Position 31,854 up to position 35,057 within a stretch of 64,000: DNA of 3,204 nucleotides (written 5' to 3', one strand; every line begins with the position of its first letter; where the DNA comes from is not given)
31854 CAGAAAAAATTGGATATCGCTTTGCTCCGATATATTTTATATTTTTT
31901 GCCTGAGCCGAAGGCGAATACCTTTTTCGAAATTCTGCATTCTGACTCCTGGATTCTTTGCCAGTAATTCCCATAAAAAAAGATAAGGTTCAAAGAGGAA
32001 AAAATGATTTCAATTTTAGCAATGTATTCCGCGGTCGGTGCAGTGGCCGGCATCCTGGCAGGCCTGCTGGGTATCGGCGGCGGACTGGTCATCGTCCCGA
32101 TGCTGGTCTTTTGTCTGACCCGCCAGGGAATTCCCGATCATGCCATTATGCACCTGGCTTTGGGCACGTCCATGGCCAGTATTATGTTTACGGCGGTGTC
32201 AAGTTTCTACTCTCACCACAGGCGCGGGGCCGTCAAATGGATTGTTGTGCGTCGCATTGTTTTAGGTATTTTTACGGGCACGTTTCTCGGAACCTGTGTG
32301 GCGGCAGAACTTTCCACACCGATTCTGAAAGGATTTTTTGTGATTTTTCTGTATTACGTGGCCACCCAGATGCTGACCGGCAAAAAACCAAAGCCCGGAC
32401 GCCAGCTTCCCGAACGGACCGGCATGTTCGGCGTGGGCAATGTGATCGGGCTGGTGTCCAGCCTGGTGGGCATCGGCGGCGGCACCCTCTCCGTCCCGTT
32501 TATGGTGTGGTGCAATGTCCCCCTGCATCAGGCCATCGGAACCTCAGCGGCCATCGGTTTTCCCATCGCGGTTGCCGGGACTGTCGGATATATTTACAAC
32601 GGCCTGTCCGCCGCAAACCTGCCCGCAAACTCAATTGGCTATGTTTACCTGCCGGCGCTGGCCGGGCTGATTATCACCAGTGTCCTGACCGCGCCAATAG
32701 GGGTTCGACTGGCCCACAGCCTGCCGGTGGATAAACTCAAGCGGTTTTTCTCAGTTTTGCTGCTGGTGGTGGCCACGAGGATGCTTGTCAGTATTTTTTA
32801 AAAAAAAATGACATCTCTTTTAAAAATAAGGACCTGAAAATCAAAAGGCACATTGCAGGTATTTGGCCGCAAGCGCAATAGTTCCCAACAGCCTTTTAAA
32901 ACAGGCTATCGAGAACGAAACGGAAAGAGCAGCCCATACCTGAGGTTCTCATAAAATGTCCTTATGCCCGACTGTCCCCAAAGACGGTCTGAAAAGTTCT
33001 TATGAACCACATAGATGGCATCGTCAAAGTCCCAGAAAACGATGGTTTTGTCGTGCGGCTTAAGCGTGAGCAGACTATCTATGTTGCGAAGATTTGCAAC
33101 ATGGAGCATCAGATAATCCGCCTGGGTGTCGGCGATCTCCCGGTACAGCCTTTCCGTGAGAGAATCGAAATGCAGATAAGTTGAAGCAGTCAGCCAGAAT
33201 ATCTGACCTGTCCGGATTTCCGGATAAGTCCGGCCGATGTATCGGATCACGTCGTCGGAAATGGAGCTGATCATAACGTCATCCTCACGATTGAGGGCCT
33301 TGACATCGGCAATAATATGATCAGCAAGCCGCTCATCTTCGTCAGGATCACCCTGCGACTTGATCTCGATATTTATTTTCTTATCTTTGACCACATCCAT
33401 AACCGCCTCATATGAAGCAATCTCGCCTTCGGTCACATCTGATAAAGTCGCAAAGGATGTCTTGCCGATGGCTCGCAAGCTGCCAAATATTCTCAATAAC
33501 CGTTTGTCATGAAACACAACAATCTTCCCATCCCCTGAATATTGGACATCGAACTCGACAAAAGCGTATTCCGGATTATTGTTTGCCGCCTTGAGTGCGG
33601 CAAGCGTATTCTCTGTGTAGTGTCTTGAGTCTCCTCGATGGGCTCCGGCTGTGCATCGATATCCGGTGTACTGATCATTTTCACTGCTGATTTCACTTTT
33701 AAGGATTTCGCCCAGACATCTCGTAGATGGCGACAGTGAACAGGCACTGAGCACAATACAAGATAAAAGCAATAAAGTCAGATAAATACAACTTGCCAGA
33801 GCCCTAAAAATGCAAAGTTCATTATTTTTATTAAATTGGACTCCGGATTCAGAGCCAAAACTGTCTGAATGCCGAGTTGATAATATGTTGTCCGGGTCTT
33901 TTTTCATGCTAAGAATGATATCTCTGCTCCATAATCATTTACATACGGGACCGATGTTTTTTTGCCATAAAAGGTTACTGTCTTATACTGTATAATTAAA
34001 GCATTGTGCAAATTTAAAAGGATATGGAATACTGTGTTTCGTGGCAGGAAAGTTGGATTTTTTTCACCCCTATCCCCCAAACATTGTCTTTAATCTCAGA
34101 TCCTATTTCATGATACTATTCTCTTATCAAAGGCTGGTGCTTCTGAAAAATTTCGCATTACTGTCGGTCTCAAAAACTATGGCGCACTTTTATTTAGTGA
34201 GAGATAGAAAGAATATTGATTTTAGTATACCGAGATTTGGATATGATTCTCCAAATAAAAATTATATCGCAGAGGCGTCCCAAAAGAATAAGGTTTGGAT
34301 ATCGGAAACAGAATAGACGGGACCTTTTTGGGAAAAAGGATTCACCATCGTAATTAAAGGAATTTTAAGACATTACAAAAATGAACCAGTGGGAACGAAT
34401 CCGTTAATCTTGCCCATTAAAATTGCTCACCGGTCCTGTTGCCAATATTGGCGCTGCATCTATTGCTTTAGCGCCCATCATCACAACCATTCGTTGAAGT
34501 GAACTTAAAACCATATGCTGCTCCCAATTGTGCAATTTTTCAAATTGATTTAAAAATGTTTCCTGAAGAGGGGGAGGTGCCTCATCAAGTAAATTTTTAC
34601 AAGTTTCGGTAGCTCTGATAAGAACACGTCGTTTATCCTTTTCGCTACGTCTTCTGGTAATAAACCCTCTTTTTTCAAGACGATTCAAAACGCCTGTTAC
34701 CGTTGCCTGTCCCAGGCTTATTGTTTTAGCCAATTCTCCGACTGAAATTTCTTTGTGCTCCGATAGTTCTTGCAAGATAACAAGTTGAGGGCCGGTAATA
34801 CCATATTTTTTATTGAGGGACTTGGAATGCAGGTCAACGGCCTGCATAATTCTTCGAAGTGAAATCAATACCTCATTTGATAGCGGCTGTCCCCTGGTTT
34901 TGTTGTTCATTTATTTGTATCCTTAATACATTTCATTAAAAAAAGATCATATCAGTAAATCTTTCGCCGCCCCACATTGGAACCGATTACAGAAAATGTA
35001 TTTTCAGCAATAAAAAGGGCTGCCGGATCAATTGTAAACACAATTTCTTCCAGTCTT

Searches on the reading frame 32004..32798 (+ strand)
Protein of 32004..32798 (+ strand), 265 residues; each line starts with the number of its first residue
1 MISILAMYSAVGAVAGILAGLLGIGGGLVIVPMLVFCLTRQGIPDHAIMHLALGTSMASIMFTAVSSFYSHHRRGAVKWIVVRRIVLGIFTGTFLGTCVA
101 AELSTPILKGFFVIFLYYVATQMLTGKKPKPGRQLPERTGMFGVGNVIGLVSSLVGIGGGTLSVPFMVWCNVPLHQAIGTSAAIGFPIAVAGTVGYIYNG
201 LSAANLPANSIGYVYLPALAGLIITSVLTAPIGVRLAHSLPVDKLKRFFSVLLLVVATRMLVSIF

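Call 51: search_protein_families(library=pfam, proteins=[window:32004-32798:+])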
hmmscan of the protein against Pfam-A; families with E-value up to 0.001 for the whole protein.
window:32004-32798:+ (265 aa): 1 family
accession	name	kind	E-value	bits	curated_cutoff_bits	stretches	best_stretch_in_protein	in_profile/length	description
PF01925.25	TauE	-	4e-57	194.1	32.6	1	10-260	3-237/237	Sulfite exporter TauE/SafE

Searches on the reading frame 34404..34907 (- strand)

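Call 51: search_protein_families(library=pfam, proteins=[window:34404-34907:-])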
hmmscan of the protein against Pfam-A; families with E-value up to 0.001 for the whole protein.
window:34404-34907:- (167 aa): 13 families
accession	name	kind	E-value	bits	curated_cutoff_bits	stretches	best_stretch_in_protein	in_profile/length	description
PF01047.28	MarR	-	6.8e-19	68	24.6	1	37-95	1-59/59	MarR family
PF22381.2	Staph_reg_Sar_Rot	-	5.1e-16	59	27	1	29-109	4-84/85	Transcriptional regulator SarA/Rot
PF12802.13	MarR_2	-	6.2e-15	55.5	27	1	35-94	1-61/61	MarR family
PF13463.12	HTH_27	-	8e-07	29.7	22.2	1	38-101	2-66/68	Winged helix DNA-binding domain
PF01978.25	TrmB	-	2.3e-06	27.8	25.6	1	34-90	3-59/68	Sugar-specific transcriptional regulator TrmB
PF13412.12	HTH_24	-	2.4e-06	27.5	21.9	1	44-84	8-48/48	Winged helix-turn-helix DNA-binding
PF25212.1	HVO_A0114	-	0.00014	22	27.6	1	38-93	21-76/84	HVO_A0114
PF09339.16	HTH_IclR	-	0.00029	21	22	1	44-86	8-51/52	IclR helix-turn-helix domain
PF03965.22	Penicillinase_R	-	0.00033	21.4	22.6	1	42-90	6-58/115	Penicillinase repressor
PF12840.13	HTH_20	-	0.00046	20.5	27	0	42-85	7-50/51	Helix-turn-helix domain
PF00392.27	GntR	-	0.00048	20.2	27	1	43-87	13-58/64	Bacterial regulatory proteins, gntR family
PF01325.25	Fe_dep_repress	-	0.00083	20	26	0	47-83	16-52/60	Iron dependent repressor, N-terminal DNA binding domain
PF13545.12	HTH_Crp_2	-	0.00089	19.6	27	0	54-87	23-57/70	Crp-like helix-turn-helix domain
